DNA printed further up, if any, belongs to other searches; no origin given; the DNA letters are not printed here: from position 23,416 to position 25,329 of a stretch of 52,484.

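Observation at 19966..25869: Three tandem output-less membrane sensor paralogs coupled to one PP2C/RsbW fusion and two STAS proteins, with no sigma factor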

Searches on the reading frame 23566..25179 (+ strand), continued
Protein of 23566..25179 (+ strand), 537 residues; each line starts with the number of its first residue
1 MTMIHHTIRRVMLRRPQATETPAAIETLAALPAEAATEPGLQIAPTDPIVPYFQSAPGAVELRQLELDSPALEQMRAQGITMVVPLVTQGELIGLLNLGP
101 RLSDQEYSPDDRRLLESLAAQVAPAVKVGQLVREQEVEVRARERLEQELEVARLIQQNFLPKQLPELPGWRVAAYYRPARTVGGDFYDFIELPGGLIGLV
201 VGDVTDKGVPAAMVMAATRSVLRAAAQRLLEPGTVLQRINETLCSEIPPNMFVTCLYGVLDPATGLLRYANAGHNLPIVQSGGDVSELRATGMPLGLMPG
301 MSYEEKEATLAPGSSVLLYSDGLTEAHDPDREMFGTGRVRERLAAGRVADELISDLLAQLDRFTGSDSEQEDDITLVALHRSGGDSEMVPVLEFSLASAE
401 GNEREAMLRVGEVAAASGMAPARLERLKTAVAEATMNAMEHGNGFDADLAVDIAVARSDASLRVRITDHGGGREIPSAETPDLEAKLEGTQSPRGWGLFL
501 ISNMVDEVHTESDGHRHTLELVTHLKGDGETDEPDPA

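Call 27: find_homologous_proteins(query=window:23566-25179:+, max_evalue=1e-20)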
Query window:23566-25179:+ (537 aa): 8000 proteins with E <= 1e-20 among 8000 candidates; the best 120 are listed.
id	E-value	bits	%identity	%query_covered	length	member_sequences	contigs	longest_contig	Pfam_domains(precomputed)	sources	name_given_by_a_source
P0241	0.0e+0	1120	96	100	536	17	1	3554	PF13185.13,PF01590.33,PF13581.13,PF13492.13,PF07228.18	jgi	-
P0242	0.0e+0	1037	93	94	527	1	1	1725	PF13185.13,PF01590.33,PF13581.13,PF13492.13,PF07228.18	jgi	jgi:serine phosphatase RsbU (regulator of sigma subunit)/anti-sigma regulatory factor (Ser/Thr prote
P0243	0.0e+0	1037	91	98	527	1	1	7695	PF13185.13,PF01590.33,PF13581.13,PF13492.13,PF07228.18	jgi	jgi:serine phosphatase RsbU (regulator of sigma subunit)/anti-sigma regulatory factor (Ser/Thr prote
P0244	0.0e+0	1029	90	98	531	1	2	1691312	PF13185.13,PF01590.33,PF13581.13,PF13492.13,PF07228.18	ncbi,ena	-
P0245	0.0e+0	1023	89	99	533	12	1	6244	PF13185.13,PF01590.33,PF13581.13,PF13492.13,PF07228.18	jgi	jgi:serine phosphatase RsbU (regulator of sigma subunit)/anti-sigma regulatory factor (Ser/Thr prote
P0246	5.9e-295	997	95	91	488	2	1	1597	PF13185.13,PF01590.33,PF13581.13,PF13492.13,PF07228.18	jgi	jgi:serine phosphatase RsbU (regulator of sigma subunit)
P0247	8.5e-288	973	84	100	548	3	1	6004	PF13185.13,PF01590.33,PF13581.13,PF13492.13,PF07228.18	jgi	jgi:serine phosphatase RsbU (regulator of sigma subunit)/anti-sigma regulatory factor (Ser/Thr prote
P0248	4.3e-283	957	84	98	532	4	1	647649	PF13185.13,PF01590.33,PF13581.13,PF13492.13,PF07228.18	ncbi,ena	-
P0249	9.2e-281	950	84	99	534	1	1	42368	PF13185.13,PF01590.33,PF13581.13,PF13492.13,PF07228.18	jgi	jgi:serine phosphatase RsbU (regulator of sigma subunit)/anti-sigma regulatory factor (Ser/Thr prote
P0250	1.5e-280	949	84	98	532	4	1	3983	PF13185.13,PF01590.33,PF13581.13,PF13492.13,PF07228.18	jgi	-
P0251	3.1e-280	948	83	99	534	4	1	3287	PF13185.13,PF01590.33,PF13581.13,PF13492.13,PF07228.18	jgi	jgi:serine phosphatase RsbU (regulator of sigma subunit)/anti-sigma regulatory factor (Ser/Thr prote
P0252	1.7e-277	939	82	100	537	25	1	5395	PF13185.13,PF01590.33,PF13581.13,PF02518.32,PF13492.13,PF07228.18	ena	-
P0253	1.8e-277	939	82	99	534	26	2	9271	PF13185.13,PF01590.33,PF13581.13,PF13492.13,PF07228.18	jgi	jgi:serine phosphatase RsbU (regulator of sigma subunit)/anti-sigma regulatory factor (Ser/Thr prote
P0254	9.3e-277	937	83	100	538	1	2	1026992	PF13185.13,PF01590.33,PF13581.13,PF13492.13,PF07228.18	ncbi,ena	-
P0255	1.1e-275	933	82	100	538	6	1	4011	PF13185.13,PF01590.33,PF13581.13,PF13492.13,PF07228.18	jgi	jgi:serine phosphatase RsbU (regulator of sigma subunit)/anti-sigma regulatory factor (Ser/Thr prote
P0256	7.6e-275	930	82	99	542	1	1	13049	PF13185.13,PF01590.33,PF13581.13,PF13492.13,PF07228.18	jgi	jgi:serine phosphatase RsbU (regulator of sigma subunit)/anti-sigma regulatory factor (Ser/Thr prote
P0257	1.5e-273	926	82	99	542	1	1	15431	PF13185.13,PF01590.33,PF13581.13,PF13492.13,PF07228.18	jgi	jgi:serine phosphatase RsbU (regulator of sigma subunit)/anti-sigma regulatory factor (Ser/Thr prote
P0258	2.6e-273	925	82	98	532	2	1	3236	PF13185.13,PF01590.33,PF13581.13,PF13492.13,PF07228.18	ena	-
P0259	2.9e-273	925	81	100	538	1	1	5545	PF13185.13,PF01590.33,PF13581.13,PF13492.13,PF07228.18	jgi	jgi:serine phosphatase RsbU (regulator of sigma subunit)/anti-sigma regulatory factor (Ser/Thr prote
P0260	4.2e-270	915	80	100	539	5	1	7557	PF13185.13,PF01590.33,PF13581.13,PF13492.13,PF07228.18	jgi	jgi:serine phosphatase RsbU (regulator of sigma subunit)/anti-sigma regulatory factor (Ser/Thr prote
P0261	7.4e-255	864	77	100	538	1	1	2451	PF13185.13,PF01590.33,PF13581.13,PF13492.13,PF07228.18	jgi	jgi:serine phosphatase RsbU (regulator of sigma subunit)/anti-sigma regulatory factor (Ser/Thr prote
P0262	4.6e-242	822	85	84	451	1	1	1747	PF13185.13,PF01590.33,PF13581.13,PF13492.13,PF07228.18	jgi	jgi:serine phosphatase RsbU (regulator of sigma subunit)/anti-sigma regulatory factor (Ser/Thr prote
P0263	1.1e-239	814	71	98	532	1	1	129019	PF13185.13,PF01590.33,PF13581.13,PF13492.13,PF07228.18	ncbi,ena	-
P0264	9.9e-238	808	84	84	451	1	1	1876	PF13185.13,PF01590.33,PF13581.13,PF13492.13,PF07228.18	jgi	jgi:serine phosphatase RsbU (regulator of sigma subunit)/anti-sigma regulatory factor (Ser/Thr prote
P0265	1.3e-237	807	70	99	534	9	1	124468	PF13185.13,PF01590.33,PF13581.13,PF13492.13,PF07228.18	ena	-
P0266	2.1e-232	790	71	96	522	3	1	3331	PF13185.13,PF01590.33,PF13581.13,PF13492.13,PF07228.18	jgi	jgi:serine phosphatase RsbU (regulator of sigma subunit)/anti-sigma regulatory factor (Ser/Thr prote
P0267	7.0e-222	755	67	98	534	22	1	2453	PF13185.13,PF01590.33,PF13581.13,PF13492.13,PF07228.18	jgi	jgi:serine phosphatase RsbU (regulator of sigma subunit)/anti-sigma regulatory factor (Ser/Thr prote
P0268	1.0e-221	755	68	98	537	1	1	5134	PF13185.13,PF01590.33,PF13581.13,PF13492.13,PF07228.18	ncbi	-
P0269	3.9e-220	750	68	98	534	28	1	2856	PF13185.13,PF01590.33,PF13581.13,PF13492.13,PF07228.18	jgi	-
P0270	1.6e-219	748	67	98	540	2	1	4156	PF13185.13,PF01590.33,PF13581.13,PF13492.13,PF07228.18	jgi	jgi:serine phosphatase RsbU (regulator of sigma subunit)/anti-sigma regulatory factor (Ser/Thr prote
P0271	2.5e-219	747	80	86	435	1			PF13185.13,PF01590.33,PF13581.13,PF13492.13,PF07228.18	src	-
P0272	2.4e-218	744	66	98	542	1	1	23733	PF13185.13,PF01590.33,PF13581.13,PF13492.13,PF07228.18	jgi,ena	jgi:serine phosphatase RsbU (regulator of sigma subunit)/anti-sigma regulatory factor (Ser/Thr prote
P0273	2.6e-218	744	67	98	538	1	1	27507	PF13185.13,PF01590.33,PF13581.13,PF13492.13,PF07228.18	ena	-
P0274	3.8e-217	740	66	98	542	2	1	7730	PF13185.13,PF01590.33,PF13581.13,PF13492.13,PF07228.18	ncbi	-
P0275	5.3e-217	739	66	99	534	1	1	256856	PF13185.13,PF01590.33,PF13581.13,PF13492.13,PF07228.18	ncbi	-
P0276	1.2e-216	738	66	98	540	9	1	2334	PF13185.13,PF01590.33,PF13581.13,PF13492.13,PF07228.18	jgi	jgi:serine phosphatase RsbU (regulator of sigma subunit)/anti-sigma regulatory factor (Ser/Thr prote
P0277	2.3e-216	737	67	98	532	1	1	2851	PF13185.13,PF01590.33,PF13581.13,PF02518.32,PF13492.13,PF07228.18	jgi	jgi:serine phosphatase RsbU (regulator of sigma subunit)/anti-sigma regulatory factor (Ser/Thr prote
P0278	5.6e-216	736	65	99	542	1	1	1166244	PF13185.13,PF01590.33,PF13581.13,PF13492.13,PF07228.18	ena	-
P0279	1.3e-215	735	65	99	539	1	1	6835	PF13185.13,PF01590.33,PF13581.13,PF02518.32,PF13492.13,PF07228.18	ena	-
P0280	2.4e-215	734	66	99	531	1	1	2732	PF13185.13,PF01590.33,PF13581.13,PF02518.32,PF13492.13,PF07228.18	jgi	jgi:serine phosphatase RsbU (regulator of sigma subunit)/anti-sigma regulatory factor (Ser/Thr prote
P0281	3.3e-215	733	66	99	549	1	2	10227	PF13185.13,PF01590.33,PF13581.13,PF13492.13,PF07228.18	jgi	jgi:serine phosphatase RsbU (regulator of sigma subunit)/anti-sigma regulatory factor (Ser/Thr prote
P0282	3.5e-215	733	66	100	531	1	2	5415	PF13185.13,PF01590.33,PF13581.13,PF02518.32,PF13492.13,PF07228.18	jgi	jgi:serine phosphatase RsbU (regulator of sigma subunit)/anti-sigma regulatory factor (Ser/Thr prote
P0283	3.6e-215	733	66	99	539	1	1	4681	PF13185.13,PF01590.33,PF13581.13,PF02518.32,PF13492.13,PF07228.18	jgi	jgi:serine phosphatase RsbU (regulator of sigma subunit)/anti-sigma regulatory factor (Ser/Thr prote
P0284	4.4e-215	733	65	98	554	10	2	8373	PF13185.13,PF01590.33,PF13581.13,PF13492.13,PF07228.18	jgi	jgi:serine phosphatase RsbU (regulator of sigma subunit)/anti-sigma regulatory factor (Ser/Thr prote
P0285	9.9e-215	732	66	98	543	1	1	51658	PF13185.13,PF01590.33,PF13581.13,PF13492.13,PF07228.18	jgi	jgi:serine phosphatase RsbU (regulator of sigma subunit)/anti-sigma regulatory factor (Ser/Thr prote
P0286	1.9e-214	731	65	98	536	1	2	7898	PF13185.13,PF01590.33,PF13581.13,PF13492.13,PF07228.18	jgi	jgi:serine phosphatase RsbU (regulator of sigma subunit)/anti-sigma regulatory factor (Ser/Thr prote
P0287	2.8e-214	730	68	95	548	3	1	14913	PF13185.13,PF01590.33,PF13581.13,PF13492.13,PF07228.18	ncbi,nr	ncbi:MAG TPA: SpoIIE family protein phosphatase [Solirubrobacteraceae bacterium]|nr:SpoIIE family pr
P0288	7.3e-214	729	65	99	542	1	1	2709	PF13185.13,PF01590.33,PF13581.13,PF13492.13,PF07228.18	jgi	jgi:serine phosphatase RsbU (regulator of sigma subunit)/anti-sigma regulatory factor (Ser/Thr prote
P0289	8.9e-214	729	68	91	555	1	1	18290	PF13185.13,PF01590.33,PF13581.13,PF13492.13,PF07228.18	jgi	jgi:serine phosphatase RsbU (regulator of sigma subunit)/anti-sigma regulatory factor (Ser/Thr prote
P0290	1.1e-213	728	65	99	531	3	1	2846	PF13185.13,PF01590.33,PF13581.13,PF13492.13,PF07228.18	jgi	jgi:serine phosphatase RsbU (regulator of sigma subunit)/anti-sigma regulatory factor (Ser/Thr prote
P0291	4.2e-213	727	66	99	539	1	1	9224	PF13185.13,PF01590.33,PF13581.13,PF13492.13,PF07228.18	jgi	jgi:serine phosphatase RsbU (regulator of sigma subunit)/anti-sigma regulatory factor (Ser/Thr prote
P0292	5.6e-213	726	65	98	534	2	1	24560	PF13185.13,PF01590.33,PF13581.13,PF02518.32,PF13492.13,PF07228.18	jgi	jgi:serine phosphatase RsbU (regulator of sigma subunit)/anti-sigma regulatory factor (Ser/Thr prote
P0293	9.6e-213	725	65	99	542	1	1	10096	PF13185.13,PF01590.33,PF13581.13,PF13492.13,PF07228.18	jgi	-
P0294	1.6e-212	725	65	99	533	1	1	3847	PF13185.13,PF01590.33,PF13581.13,PF13492.13,PF07228.18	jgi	jgi:serine phosphatase RsbU (regulator of sigma subunit)/anti-sigma regulatory factor (Ser/Thr prote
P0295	1.8e-212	724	64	99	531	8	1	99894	PF13185.13,PF01590.33,PF13581.13,PF02518.32,PF13492.13,PF07228.18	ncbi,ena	-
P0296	3.2e-212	724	66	99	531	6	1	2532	PF13185.13,PF01590.33,PF13581.13,PF13492.13,PF07228.18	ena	-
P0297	4.0e-212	723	66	98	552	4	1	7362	PF13185.13,PF01590.33,PF13581.13,PF13492.13,PF07228.18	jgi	jgi:serine phosphatase RsbU (regulator of sigma subunit)/anti-sigma regulatory factor (Ser/Thr prote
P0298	4.1e-212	723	68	93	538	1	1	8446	PF13185.13,PF01590.33,PF13581.13,PF13492.13,PF07228.18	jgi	jgi:serine phosphatase RsbU (regulator of sigma subunit)/anti-sigma regulatory factor (Ser/Thr prote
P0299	4.6e-212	723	66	99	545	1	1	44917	PF13185.13,PF01590.33,PF13581.13,PF13492.13,PF07228.18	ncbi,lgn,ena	-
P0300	6.4e-212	723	65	99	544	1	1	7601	PF13185.13,PF01590.33,PF13581.13,PF13492.13,PF07228.18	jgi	jgi:serine phosphatase RsbU (regulator of sigma subunit)/anti-sigma regulatory factor (Ser/Thr prote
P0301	6.5e-212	723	68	91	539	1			PF13185.13,PF01590.33,PF13581.13,PF13492.13,PF07228.18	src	-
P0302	7.1e-212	722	65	98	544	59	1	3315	PF13185.13,PF01590.33,PF13581.13,PF13492.13,PF07228.18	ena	-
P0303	8.0e-212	722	65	97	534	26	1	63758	PF13185.13,PF01590.33,PF13581.13,PF13492.13,PF07228.18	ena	-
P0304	1.5e-211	721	65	99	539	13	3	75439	PF13185.13,PF01590.33,PF13581.13,PF13492.13,PF07228.18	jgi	jgi:serine phosphatase RsbU (regulator of sigma subunit)/anti-sigma regulatory factor (Ser/Thr prote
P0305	1.7e-211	721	64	99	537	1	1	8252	PF13185.13,PF01590.33,PF13581.13,PF13492.13,PF07228.18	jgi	jgi:serine phosphatase RsbU (regulator of sigma subunit)/anti-sigma regulatory factor (Ser/Thr prote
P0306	2.1e-211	721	66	97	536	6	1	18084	PF13185.13,PF01590.33,PF13581.13,PF13492.13,PF07228.18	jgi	jgi:serine phosphatase RsbU (regulator of sigma subunit)/anti-sigma regulatory factor (Ser/Thr prote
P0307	2.3e-211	721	65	99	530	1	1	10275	PF13185.13,PF01590.33,PF13581.13,PF13492.13,PF07228.18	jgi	jgi:serine phosphatase RsbU (regulator of sigma subunit)/anti-sigma regulatory factor (Ser/Thr prote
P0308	2.5e-211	721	65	99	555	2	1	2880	PF13185.13,PF01590.33,PF13581.13,PF13492.13,PF07228.18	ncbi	-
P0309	6.0e-211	719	65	99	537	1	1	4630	PF13185.13,PF01590.33,PF13581.13,PF13492.13,PF07228.18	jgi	jgi:serine phosphatase RsbU (regulator of sigma subunit)/anti-sigma regulatory factor (Ser/Thr prote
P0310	7.7e-211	719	68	92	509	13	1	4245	PF13185.13,PF01590.33,PF13581.13,PF13492.13,PF07228.18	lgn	-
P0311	8.0e-211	719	65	97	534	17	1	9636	PF13185.13,PF01590.33,PF13581.13,PF13492.13,PF07228.18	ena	-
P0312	8.4e-211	719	65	99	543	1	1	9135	PF13185.13,PF01590.33,PF13581.13,PF13492.13,PF07228.18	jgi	-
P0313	1.0e-210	719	66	98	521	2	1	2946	PF13185.13,PF01590.33,PF13581.13,PF13492.13,PF07228.18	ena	-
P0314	1.1e-210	719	65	99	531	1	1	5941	PF13185.13,PF01590.33,PF13581.13,PF13492.13,PF07228.18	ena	-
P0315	1.2e-210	718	66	99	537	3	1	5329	PF13185.13,PF01590.33,PF13581.13,PF02518.32,PF13492.13,PF07228.18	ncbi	-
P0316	1.8e-210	718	66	92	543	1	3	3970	PF13185.13,PF01590.33,PF13581.13,PF13492.13,PF07228.18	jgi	jgi:serine phosphatase RsbU (regulator of sigma subunit)/anti-sigma regulatory factor (Ser/Thr prote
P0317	2.1e-210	718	64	99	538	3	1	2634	PF13185.13,PF01590.33,PF13581.13,PF13492.13,PF07228.18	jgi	jgi:serine phosphatase RsbU (regulator of sigma subunit)/anti-sigma regulatory factor (Ser/Thr prote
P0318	2.5e-210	717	65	99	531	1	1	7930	PF13185.13,PF01590.33,PF13581.13,PF13492.13,PF07228.18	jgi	jgi:serine phosphatase RsbU (regulator of sigma subunit)/anti-sigma regulatory factor (Ser/Thr prote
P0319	2.6e-210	717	64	99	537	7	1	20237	PF13185.13,PF01590.33,PF13581.13,PF02518.32,PF13492.13,PF07228.18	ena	-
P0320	5.5e-210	716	64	100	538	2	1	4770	PF13185.13,PF01590.33,PF13581.13,PF13492.13,PF07228.18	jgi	jgi:serine phosphatase RsbU (regulator of sigma subunit)/anti-sigma regulatory factor (Ser/Thr prote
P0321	8.9e-210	716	64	99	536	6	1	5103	PF13185.13,PF01590.33,PF13581.13,PF13492.13,PF07228.18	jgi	-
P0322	9.3e-210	716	65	99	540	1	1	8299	PF13185.13,PF01590.33,PF13581.13,PF13492.13,PF07228.18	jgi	jgi:serine phosphatase RsbU (regulator of sigma subunit)/anti-sigma regulatory factor (Ser/Thr prote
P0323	1.0e-209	715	66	98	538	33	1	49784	PF13185.13,PF01590.33,PF13581.13,PF13492.13,PF07228.18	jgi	jgi:serine phosphatase RsbU (regulator of sigma subunit)/anti-sigma regulatory factor (Ser/Thr prote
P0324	1.5e-209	715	64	99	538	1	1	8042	PF13185.13,PF01590.33,PF13581.13,PF13492.13,PF07228.18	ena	-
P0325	1.6e-209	715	65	99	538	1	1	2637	PF13185.13,PF01590.33,PF13581.13,PF13492.13,PF07228.18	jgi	jgi:serine phosphatase RsbU (regulator of sigma subunit)/anti-sigma regulatory factor (Ser/Thr prote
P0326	1.8e-209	715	65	99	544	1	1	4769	PF13185.13,PF01590.33,PF13581.13,PF02518.32,PF13492.13,PF07228.18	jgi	jgi:serine phosphatase RsbU (regulator of sigma subunit)/anti-sigma regulatory factor (Ser/Thr prote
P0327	2.5e-209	714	67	91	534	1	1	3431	PF13185.13,PF01590.33,PF13581.13,PF13492.13,PF07228.18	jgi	jgi:serine phosphatase RsbU (regulator of sigma subunit)/anti-sigma regulatory factor (Ser/Thr prote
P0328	2.8e-209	714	66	99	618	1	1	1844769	PF13185.13,PF01590.33,PF13581.13,PF13492.13,PF07228.18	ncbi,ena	-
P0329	2.8e-209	714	64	99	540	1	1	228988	PF13185.13,PF01590.33,PF13581.13,PF02518.32,PF13492.13,PF07228.18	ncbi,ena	-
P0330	3.3e-209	714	64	99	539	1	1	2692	PF13185.13,PF01590.33,PF13581.13,PF13492.13,PF07228.18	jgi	jgi:serine phosphatase RsbU (regulator of sigma subunit)/anti-sigma regulatory factor (Ser/Thr prote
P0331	5.8e-209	713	65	99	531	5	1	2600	PF13185.13,PF01590.33,PF13581.13,PF13492.13,PF07228.18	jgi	jgi:serine phosphatase RsbU (regulator of sigma subunit)/anti-sigma regulatory factor (Ser/Thr prote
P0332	6.1e-209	713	63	98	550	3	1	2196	PF13185.13,PF01590.33,PF13581.13,PF13492.13,PF07228.18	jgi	jgi:serine phosphatase RsbU (regulator of sigma subunit)/anti-sigma regulatory factor (Ser/Thr prote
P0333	6.4e-209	713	63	98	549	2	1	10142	PF13185.13,PF01590.33,PF13581.13,PF13492.13,PF07228.18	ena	-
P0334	8.9e-209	712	64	99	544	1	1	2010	PF13185.13,PF01590.33,PF13581.13,PF02518.32,PF13492.13,PF07228.18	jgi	jgi:serine phosphatase RsbU (regulator of sigma subunit)/anti-sigma regulatory factor (Ser/Thr prote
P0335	9.1e-209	712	63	99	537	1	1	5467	PF13185.13,PF01590.33,PF13581.13,PF02518.32,PF13492.13,PF07228.18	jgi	jgi:serine phosphatase RsbU (regulator of sigma subunit)/anti-sigma regulatory factor (Ser/Thr prote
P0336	1.0e-208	712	64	99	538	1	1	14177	PF13185.13,PF01590.33,PF13581.13,PF13492.13,PF07228.18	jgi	jgi:serine phosphatase RsbU (regulator of sigma subunit)/anti-sigma regulatory factor (Ser/Thr prote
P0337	1.2e-208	712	61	100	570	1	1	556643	PF13185.13,PF01590.33,PF13581.13,PF13492.13,PF07228.18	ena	-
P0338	1.3e-208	712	65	99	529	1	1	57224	PF13185.13,PF01590.33,PF13581.13,PF13492.13,PF07228.18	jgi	jgi:serine phosphatase RsbU (regulator of sigma subunit)/anti-sigma regulatory factor (Ser/Thr prote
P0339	1.6e-208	711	65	98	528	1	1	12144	PF13185.13,PF01590.33,PF13581.13,PF13492.13,PF07228.18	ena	-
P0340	1.6e-208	711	65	99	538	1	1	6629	PF13185.13,PF01590.33,PF13581.13,PF13492.13,PF07228.18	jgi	jgi:serine phosphatase RsbU (regulator of sigma subunit)/anti-sigma regulatory factor (Ser/Thr prote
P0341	1.9e-208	711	64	98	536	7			PF13185.13,PF01590.33,PF13581.13,PF02518.32,PF13492.13,PF07228.18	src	-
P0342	1.9e-208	711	64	99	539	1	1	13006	PF13185.13,PF01590.33,PF13581.13,PF02518.32,PF13492.13,PF07228.18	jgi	jgi:serine phosphatase RsbU (regulator of sigma subunit)/anti-sigma regulatory factor (Ser/Thr prote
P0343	1.9e-208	711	64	99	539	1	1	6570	PF13185.13,PF01590.33,PF13581.13,PF02518.32,PF13492.13,PF07228.18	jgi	jgi:serine phosphatase RsbU (regulator of sigma subunit)/anti-sigma regulatory factor (Ser/Thr prote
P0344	2.2e-208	711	64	99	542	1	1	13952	PF13185.13,PF01590.33,PF13581.13,PF13492.13,PF07228.18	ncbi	-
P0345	2.3e-208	711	64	99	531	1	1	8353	PF13185.13,PF01590.33,PF13581.13,PF13492.13,PF07228.18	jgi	jgi:serine phosphatase RsbU (regulator of sigma subunit)/anti-sigma regulatory factor (Ser/Thr prote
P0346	2.3e-208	711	63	99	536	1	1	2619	PF13185.13,PF01590.33,PF13581.13,PF13492.13,PF07228.18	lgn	-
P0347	2.7e-208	711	64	99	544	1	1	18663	PF13185.13,PF01590.33,PF13581.13,PF02518.32,PF13492.13,PF07228.18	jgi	jgi:serine phosphatase RsbU (regulator of sigma subunit)/anti-sigma regulatory factor (Ser/Thr prote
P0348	2.9e-208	711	64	99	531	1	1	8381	PF13185.13,PF01590.33,PF13581.13,PF13492.13,PF07228.18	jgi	jgi:serine phosphatase RsbU (regulator of sigma subunit)/anti-sigma regulatory factor (Ser/Thr prote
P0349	3.0e-208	711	63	99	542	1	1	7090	PF13185.13,PF01590.33,PF13581.13,PF13492.13,PF07228.18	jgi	jgi:serine phosphatase RsbU (regulator of sigma subunit)/anti-sigma regulatory factor (Ser/Thr prote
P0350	3.0e-208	711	64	99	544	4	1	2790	PF13185.13,PF01590.33,PF13581.13,PF02518.32,PF13492.13,PF07228.18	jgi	jgi:serine phosphatase RsbU (regulator of sigma subunit)/anti-sigma regulatory factor (Ser/Thr prote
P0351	3.6e-208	710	65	99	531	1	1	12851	PF13185.13,PF01590.33,PF13581.13,PF13492.13,PF07228.18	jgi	jgi:serine phosphatase RsbU (regulator of sigma subunit)/anti-sigma regulatory factor (Ser/Thr prote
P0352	3.6e-208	710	64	99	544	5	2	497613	PF13185.13,PF01590.33,PF13581.13,PF13492.13,PF07228.18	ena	-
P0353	4.0e-208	710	67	92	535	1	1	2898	PF13185.13,PF01590.33,PF13581.13,PF13492.13,PF07228.18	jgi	jgi:serine phosphatase RsbU (regulator of sigma subunit)/anti-sigma regulatory factor (Ser/Thr prote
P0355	5.1e-208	710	64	99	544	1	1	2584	PF13185.13,PF01590.33,PF13581.13,PF02518.32,PF13492.13,PF07228.18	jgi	jgi:serine phosphatase RsbU (regulator of sigma subunit)/anti-sigma regulatory factor (Ser/Thr prote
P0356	5.2e-208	710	65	95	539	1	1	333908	PF13185.13,PF01590.33,PF13581.13,PF02518.32,PF13492.13,PF07228.18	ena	-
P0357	6.7e-208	709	64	99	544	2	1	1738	PF13185.13,PF01590.33,PF13581.13,PF02518.32,PF13492.13,PF07228.18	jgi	jgi:serine phosphatase RsbU (regulator of sigma subunit)/anti-sigma regulatory factor (Ser/Thr prote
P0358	1.1e-207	709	64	99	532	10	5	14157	PF13185.13,PF01590.33,PF13581.13,PF13492.13,PF07228.18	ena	-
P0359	1.5e-207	708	63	99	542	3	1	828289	PF13185.13,PF01590.33,PF13581.13,PF13492.13,PF07228.18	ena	-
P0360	1.9e-207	708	63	98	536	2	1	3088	PF13185.13,PF01590.33,PF13581.13,PF13492.13,PF07228.18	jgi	jgi:serine phosphatase RsbU (regulator of sigma subunit)/anti-sigma regulatory factor (Ser/Thr prote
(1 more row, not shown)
